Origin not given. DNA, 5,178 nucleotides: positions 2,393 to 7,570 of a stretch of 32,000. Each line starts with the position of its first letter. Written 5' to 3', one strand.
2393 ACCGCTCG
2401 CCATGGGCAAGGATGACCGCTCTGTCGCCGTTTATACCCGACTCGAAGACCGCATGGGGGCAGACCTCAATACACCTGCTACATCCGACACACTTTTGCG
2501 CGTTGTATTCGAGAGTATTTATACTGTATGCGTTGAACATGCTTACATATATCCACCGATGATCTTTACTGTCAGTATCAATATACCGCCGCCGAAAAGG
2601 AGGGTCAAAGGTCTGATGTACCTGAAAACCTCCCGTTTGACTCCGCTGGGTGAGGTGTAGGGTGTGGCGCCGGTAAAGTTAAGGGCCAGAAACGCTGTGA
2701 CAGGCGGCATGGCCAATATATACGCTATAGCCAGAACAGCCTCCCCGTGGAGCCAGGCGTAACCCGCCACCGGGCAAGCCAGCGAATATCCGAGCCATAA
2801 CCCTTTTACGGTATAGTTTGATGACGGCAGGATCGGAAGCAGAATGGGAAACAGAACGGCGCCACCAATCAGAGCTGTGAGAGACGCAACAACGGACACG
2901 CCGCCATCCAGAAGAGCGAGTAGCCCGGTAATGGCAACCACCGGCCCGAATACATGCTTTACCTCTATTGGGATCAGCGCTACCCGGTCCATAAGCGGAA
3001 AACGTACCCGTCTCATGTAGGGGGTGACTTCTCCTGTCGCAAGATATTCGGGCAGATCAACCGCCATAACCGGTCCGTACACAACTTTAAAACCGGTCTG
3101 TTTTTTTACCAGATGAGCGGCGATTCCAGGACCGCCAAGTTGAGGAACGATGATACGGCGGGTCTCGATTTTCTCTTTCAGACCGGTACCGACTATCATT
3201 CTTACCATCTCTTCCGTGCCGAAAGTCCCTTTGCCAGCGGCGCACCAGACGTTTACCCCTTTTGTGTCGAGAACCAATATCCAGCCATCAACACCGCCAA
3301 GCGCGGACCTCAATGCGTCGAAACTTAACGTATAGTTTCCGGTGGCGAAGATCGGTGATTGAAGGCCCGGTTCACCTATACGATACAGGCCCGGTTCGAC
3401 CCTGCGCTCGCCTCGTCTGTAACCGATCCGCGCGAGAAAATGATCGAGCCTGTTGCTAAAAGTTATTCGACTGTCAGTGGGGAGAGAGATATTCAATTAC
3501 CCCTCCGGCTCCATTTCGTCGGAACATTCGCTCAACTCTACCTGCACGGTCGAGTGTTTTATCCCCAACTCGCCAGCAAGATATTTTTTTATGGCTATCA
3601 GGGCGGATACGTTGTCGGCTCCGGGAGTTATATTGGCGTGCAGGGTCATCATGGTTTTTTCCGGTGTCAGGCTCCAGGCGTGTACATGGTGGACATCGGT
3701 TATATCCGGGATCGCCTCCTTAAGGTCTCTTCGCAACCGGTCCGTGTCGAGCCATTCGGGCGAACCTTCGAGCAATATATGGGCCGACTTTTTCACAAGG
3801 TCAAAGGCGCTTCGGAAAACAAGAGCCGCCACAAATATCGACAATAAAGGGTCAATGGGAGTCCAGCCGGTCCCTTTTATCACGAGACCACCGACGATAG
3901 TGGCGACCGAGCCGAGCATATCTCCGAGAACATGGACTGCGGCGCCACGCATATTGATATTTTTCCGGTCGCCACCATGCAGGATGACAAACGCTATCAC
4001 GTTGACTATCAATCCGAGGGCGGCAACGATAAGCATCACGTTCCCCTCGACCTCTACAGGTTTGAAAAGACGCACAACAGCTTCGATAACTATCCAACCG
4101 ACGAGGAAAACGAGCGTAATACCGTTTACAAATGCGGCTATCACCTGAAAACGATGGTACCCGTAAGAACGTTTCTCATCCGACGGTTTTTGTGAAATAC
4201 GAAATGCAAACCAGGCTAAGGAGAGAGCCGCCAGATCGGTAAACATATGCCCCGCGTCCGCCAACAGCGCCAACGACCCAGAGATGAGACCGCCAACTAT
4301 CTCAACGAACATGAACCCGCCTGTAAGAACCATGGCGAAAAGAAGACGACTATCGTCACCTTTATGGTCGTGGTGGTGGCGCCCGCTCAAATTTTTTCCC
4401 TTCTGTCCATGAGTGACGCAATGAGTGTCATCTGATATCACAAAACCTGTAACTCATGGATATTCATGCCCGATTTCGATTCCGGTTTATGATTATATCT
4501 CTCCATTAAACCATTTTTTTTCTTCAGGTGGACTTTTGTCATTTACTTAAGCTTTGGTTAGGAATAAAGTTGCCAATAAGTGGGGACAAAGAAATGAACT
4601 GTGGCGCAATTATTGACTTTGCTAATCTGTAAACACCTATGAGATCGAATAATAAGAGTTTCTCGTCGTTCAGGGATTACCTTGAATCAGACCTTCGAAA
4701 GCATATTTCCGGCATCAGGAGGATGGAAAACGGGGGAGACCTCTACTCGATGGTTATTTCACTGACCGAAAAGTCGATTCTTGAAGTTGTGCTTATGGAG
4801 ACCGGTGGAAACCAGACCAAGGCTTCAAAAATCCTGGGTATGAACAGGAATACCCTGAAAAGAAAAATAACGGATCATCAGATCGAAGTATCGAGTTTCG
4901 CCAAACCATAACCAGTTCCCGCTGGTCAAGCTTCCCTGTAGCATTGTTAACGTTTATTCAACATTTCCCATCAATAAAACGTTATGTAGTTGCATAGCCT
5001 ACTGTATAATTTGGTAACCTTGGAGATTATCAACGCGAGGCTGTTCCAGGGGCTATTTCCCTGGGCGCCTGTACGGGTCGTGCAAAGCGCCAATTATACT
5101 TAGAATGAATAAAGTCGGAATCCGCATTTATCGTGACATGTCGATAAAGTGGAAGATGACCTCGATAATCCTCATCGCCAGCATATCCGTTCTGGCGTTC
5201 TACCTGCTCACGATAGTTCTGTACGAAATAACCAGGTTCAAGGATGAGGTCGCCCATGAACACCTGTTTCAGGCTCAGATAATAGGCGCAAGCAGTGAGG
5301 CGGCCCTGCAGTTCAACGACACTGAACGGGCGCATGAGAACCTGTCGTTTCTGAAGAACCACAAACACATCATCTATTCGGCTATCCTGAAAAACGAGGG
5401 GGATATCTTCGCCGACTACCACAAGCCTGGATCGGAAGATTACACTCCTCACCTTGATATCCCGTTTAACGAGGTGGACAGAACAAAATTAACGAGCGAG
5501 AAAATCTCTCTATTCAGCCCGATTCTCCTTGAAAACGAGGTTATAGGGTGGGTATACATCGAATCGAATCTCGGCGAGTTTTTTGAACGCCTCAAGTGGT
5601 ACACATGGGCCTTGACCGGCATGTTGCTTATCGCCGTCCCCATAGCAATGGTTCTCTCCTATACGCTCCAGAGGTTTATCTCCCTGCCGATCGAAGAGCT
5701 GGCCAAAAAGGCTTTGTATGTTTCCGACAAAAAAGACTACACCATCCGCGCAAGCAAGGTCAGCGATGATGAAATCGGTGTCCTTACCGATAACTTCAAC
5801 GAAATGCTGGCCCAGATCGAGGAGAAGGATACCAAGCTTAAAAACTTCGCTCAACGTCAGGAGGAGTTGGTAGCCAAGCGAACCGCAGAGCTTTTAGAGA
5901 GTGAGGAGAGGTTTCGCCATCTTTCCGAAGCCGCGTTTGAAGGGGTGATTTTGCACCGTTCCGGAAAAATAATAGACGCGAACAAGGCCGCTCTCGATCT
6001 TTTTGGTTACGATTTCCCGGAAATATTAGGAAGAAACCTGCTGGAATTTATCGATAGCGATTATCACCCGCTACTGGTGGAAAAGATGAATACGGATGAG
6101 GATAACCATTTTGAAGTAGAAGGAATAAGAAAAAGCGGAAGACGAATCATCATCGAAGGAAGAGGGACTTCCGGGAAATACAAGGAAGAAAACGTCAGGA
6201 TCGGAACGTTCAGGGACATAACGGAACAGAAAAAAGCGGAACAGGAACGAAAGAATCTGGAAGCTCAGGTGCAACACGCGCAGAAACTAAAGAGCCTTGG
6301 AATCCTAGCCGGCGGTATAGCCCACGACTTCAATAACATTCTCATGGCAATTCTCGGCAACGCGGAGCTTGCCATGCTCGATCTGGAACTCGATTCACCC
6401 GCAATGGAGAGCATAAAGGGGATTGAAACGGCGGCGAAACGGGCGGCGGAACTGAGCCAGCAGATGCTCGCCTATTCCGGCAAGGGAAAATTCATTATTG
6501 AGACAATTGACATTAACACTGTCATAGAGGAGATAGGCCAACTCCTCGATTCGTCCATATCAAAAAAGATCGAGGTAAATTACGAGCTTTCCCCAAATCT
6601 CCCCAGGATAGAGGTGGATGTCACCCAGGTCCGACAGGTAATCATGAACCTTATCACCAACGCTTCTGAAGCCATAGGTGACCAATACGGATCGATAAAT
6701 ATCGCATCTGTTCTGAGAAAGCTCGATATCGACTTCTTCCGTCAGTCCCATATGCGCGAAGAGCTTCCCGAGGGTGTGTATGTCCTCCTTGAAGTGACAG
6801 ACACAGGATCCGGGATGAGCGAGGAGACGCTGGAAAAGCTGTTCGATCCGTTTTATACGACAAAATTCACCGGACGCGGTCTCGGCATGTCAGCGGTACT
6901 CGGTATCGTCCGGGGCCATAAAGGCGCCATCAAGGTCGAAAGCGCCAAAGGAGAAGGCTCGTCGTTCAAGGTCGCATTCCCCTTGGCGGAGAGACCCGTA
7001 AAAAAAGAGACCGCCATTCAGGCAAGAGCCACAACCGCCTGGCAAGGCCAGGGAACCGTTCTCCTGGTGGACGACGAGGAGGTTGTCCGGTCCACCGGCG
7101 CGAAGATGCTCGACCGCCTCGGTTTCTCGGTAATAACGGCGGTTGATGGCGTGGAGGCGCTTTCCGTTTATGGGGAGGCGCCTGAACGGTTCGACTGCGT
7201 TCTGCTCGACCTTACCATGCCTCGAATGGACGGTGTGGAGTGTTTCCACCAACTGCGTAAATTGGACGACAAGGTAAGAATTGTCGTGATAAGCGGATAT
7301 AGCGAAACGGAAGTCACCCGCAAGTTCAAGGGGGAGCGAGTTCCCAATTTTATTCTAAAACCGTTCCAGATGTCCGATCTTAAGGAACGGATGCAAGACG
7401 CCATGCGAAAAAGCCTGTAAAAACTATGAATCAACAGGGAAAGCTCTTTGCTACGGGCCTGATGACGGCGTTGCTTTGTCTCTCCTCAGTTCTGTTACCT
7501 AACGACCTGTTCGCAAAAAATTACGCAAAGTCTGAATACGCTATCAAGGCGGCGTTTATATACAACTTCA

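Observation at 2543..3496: Bona fide HgcA signature predicts a mercury-methylating organism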

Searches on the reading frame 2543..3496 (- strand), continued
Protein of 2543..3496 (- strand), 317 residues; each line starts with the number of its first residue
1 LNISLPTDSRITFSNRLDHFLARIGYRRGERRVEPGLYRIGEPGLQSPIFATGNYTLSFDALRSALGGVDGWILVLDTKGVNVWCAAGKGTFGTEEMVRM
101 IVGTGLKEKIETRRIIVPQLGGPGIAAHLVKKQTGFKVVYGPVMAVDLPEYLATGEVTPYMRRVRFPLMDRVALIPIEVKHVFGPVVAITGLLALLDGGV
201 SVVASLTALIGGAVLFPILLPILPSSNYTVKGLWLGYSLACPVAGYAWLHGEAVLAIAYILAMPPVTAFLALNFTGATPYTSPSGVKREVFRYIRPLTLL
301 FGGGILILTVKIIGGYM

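Call 32: find_encoding_contigs(protein=P0002, flank=10000, max_places=3)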
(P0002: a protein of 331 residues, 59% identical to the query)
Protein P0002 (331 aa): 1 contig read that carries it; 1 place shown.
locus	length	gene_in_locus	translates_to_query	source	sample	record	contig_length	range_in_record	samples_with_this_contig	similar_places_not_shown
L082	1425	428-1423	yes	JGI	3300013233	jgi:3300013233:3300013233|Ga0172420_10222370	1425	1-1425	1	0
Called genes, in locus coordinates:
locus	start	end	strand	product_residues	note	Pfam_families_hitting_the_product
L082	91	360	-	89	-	-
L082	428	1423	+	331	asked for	PF03599:CdhD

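Call 45: predict_structure(alignment_id=A1)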
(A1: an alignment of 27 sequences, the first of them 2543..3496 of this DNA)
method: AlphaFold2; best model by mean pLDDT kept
length: 317 residues; sequences in the alignment: 27
mean_pLDDT: 84.2   pTM: 0.70
mean pLDDT of the five models: 84.2, 83.6, 83.5, 82.0, 81.0
residues with pLDDT >= 90: 135; 70-90: 142; 50-70: 32; < 50: 8
segments of 3 or more residues with pLDDT < 50: 84-89
pLDDT, mean of each block of 10 residues (from residue 1): 80 86 73 90 93 85 89 85 48 82 91 82 75 92 80 85 75 79 87 91 94 90 85 95 96 95 93 62 65 90 94 88
secondary structure, 60 per line:
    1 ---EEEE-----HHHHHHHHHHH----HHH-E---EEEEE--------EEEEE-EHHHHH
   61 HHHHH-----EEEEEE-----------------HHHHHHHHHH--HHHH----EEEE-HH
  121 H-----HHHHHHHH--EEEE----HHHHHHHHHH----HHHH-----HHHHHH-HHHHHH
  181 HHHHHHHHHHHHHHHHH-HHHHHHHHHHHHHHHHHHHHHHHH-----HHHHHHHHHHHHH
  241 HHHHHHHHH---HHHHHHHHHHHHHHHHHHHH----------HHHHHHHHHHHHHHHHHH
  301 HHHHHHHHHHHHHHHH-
elements in order: E4-7 H13-23 E36-40 E49-53 H56-65 E71-76 H94-103 H106-109 E114-117 H127-134 E137-140 H145-154 H159-162 H168-173 H175-197 H199-222 H228-249 H253-272 H283-316

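Call 48: fold_search(model_id=the predicted structure, library=pdb)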
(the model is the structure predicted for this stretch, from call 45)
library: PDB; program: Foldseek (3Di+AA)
matches with E <= 10: 277; with E <= 0.001: 6
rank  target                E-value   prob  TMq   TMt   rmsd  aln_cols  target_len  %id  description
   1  9a0b_A                1.1e-17  1.00  0.50  0.48   8.1       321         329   36  Structure determination of the HgcAB complex using metagenome sequence data, coevolution analysis, and ab initio struc (released 2020-06-12)
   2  4c1n_G                4.4e-07  1.00  0.34  0.25   4.0       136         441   25  Corrinoid protein reactivation complex with activator (released 2014-08-13)
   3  4djd_C                1.1e-06  1.00  0.33  0.24   3.1       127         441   26  Crystal structure of folate-free corrinoid iron-sulfur protein (CFeSP) in complex with its methyltransferase (MeTr) (released 2012-03-14)
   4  2ycl_A                1.4e-06  1.00  0.33  0.24   3.4       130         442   27  complete structure of the corrinoid,iron-sulfur protein including the N-terminal domain with a 4Fe-4S cluster (released 2011-06-08)
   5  2h9a_A                2.9e-06  1.00  0.32  0.27   3.3       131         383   27  Corrinoid Iron-Sulfur Protein (released 2006-09-26)
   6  9fzy_F                3.6e-04  1.00  0.33  0.24   3.0       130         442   22  Structure of carbon monoxide dehydrogenase/acetyl-CoA synthase (CODH/ACS) in complex with corrinoid iron-sulfur protei (released 2025-02-05)
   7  7d18                  1.4e-01  0.47  0.19  0.20  11.6       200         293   12  Crystal structure of Acidobacteriales bacterium glutaminyl cyclase (released 2021-04-14)
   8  8j2x                  3.0e-01  0.10  0.17  0.17  17.3       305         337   12  Saccharothrix syringae photocobilins protein, light state (released 2024-04-10)
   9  2zy9_A                3.8e-01  0.11  0.16  0.13  19.2       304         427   13  Improved crystal structure of magnesium transporter MgtE (released 2009-12-01)
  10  5fsh_B                4.6e-01  0.09  0.18  0.14  22.3       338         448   12  Crystal structure of Thermus thermophilus Csm6 (released 2016-01-27)
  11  7of2_C                5.2e-01  0.23  0.19  0.16  12.0       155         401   15  Structure of a human mitochondrial ribosome large subunit assembly intermediate in complex with GTPBP6. (released 2021-06-02)
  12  2yvx_A                5.2e-01  0.08  0.18  0.15  19.9       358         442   14  Crystal structure of magnesium transporter MgtE (released 2007-09-04)
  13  4u9n_A                5.7e-01  0.28  0.20  0.33  12.1       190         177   17  Structure of a membrane protein (released 2014-12-03)
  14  4fbe_B                5.7e-01  0.13  0.14  0.14  11.8       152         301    7  Crystal structure of the C136A/C164A variant of mitochondrial isoform of glutaminyl cyclase from Drosophila melanogast (released 2012-08-29)
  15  2zy9_B                7.1e-01  0.08  0.21  0.17  19.4       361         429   12  Improved crystal structure of magnesium transporter MgtE (released 2009-12-01)
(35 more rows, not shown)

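Call 52: search_protein_families(library=ncbifam, proteins=[P0002, P0026, window:2543-3496:-], max_evalue=1e-10)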
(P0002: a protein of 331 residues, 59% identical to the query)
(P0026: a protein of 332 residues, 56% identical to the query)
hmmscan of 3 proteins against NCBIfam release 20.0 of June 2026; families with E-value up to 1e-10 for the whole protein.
P0002 (331 aa): 3 families
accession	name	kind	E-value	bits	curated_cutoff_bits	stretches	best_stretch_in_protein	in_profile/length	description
NF040863.1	HgcA_corrinoid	equivalog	6.3e-113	377.2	275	1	19-324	2-321/325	mercury methylation corrinoid protein HgcA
NF043039.1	HgcAB_like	equivalog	2.3e-57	195.2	285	1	39-294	8-278/350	HgcAB-like fusion protein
NF003195.0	PRK04165.1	equivalog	4.3e-20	72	306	1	45-168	322-445/450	acetyl-CoA decarbonylase/synthase complex subunit gamma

P0026 (332 aa): 3 families
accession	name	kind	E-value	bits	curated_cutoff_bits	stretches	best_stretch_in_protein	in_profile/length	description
NF040863.1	HgcA_corrinoid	equivalog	8.5e-128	426.1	275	1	12-324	3-322/325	mercury methylation corrinoid protein HgcA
NF043039.1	HgcAB_like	equivalog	5.1e-61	207.2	285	1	35-296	12-281/350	HgcAB-like fusion protein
NF003195.0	PRK04165.1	equivalog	6.5e-22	78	306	1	38-162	323-447/450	acetyl-CoA decarbonylase/synthase complex subunit gamma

window:2543-3496:- (317 aa): 3 families
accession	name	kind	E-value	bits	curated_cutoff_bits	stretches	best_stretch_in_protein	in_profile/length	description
NF040863.1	HgcA_corrinoid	equivalog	1.5e-112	376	275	1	7-311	4-322/325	mercury methylation corrinoid protein HgcA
NF043039.1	HgcAB_like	equivalog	7e-55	187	285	1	27-279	10-277/350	HgcAB-like fusion protein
NF003195.0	PRK04165.1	equivalog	8.7e-20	71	306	1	32-154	323-445/450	acetyl-CoA decarbonylase/synthase complex subunit gamma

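Call 61: search_protein_families(library=ncbifam, proteins=[L081:8229-8528:+], max_evalue=1e-12)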
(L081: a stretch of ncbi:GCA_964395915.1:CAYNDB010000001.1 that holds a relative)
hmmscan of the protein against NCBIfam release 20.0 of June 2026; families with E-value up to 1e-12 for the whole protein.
L081:8229-8528:+ (99 aa): 2 families
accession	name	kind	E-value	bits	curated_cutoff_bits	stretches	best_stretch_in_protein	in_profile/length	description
NF040864.1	HgcB_ferredoxin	equivalog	2.6e-30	104.1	99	1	17-98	7-87/93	mercury methylation ferredoxin HgcB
NF043039.1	HgcAB_like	equivalog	2.2e-13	50.6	285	1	13-71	289-349/350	HgcAB-like fusion protein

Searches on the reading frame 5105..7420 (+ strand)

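Call 11: search_protein_families(library=ncbifam, proteins=[window:5105-7420:+], max_evalue=0.00001)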
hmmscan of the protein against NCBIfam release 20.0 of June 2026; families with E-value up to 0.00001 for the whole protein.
window:5105-7420:+ (771 aa): 125 families (the best 25 are shown)
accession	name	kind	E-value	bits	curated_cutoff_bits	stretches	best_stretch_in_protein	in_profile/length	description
NF010411.0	PRK13837.1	equivalog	5.7e-87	292.5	647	1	368-769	420-814/828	two-component system VirA-like sensor kinase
NF046020.1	HisKinCckABruc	equivalog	2.6e-84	283.6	1000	1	267-767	345-867/868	cell cycle histidine kinase CckA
NF046026.1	HisKinCckACaul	equivalog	6.5e-79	265.8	1000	1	208-768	131-677/678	cell cycle histidine kinase CckA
NF010076.0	PRK13557.1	subfamily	1.2e-74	251.7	631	1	289-765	55-531/540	histidine kinase famiy protein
NF053592.1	HK_near_YfiR_like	equivalog_domain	1.6e-56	191.3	194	1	13-240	1-223/223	sensor histidine kinase, YfiR-like protein-associated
NF008468.0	PRK11360.1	equivalog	6.8e-54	183.3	646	1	263-630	263-611/616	two-component system sensor histidine kinase AtoS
NF052574.1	HisKinEspCMyxo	equivalog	2.1e-52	178.3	1200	1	249-761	271-777/785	serine histidine kinase EspC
NF052573.1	HisKinEspAMyxo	equivalog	9.5e-50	169.4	1400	1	268-762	254-745/755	serine histidine kinase EspA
TIGR02956.1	TMAO_torS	equivalog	7e-43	146.9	676.5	1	387-769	455-822/967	TMAO reductase system sensor histidine kinase/response regulator TorS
NF033092.0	HK_WalK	equivalog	4e-37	128.1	725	2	132-391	140-381/594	cell wall metabolism sensor histidine kinase WalK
NF007688.0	PRK10364.1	equivalog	3.8e-36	124.8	479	1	376-630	218-454/460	two-component system sensor histidine kinase ZraS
NF011874.0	PRK15347.1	equivalog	1e-33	116.4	852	2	643-764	686-807/921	two component system sensor kinase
NF008302.0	PRK11091.1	equivalog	2e-33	115.6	838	1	366-766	257-642/779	aerobic respiration two-component sensor histidine kinase ArcB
NF047466.1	hybrid_RR_LvrB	exception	4.8e-33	114.8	500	1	371-626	125-375/377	hybrid histidine kinase/response regulator LvrB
NF046044.1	PnpS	equivalog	1e-30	107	400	2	437-626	210-390/390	two-component system histidine kinase PnpS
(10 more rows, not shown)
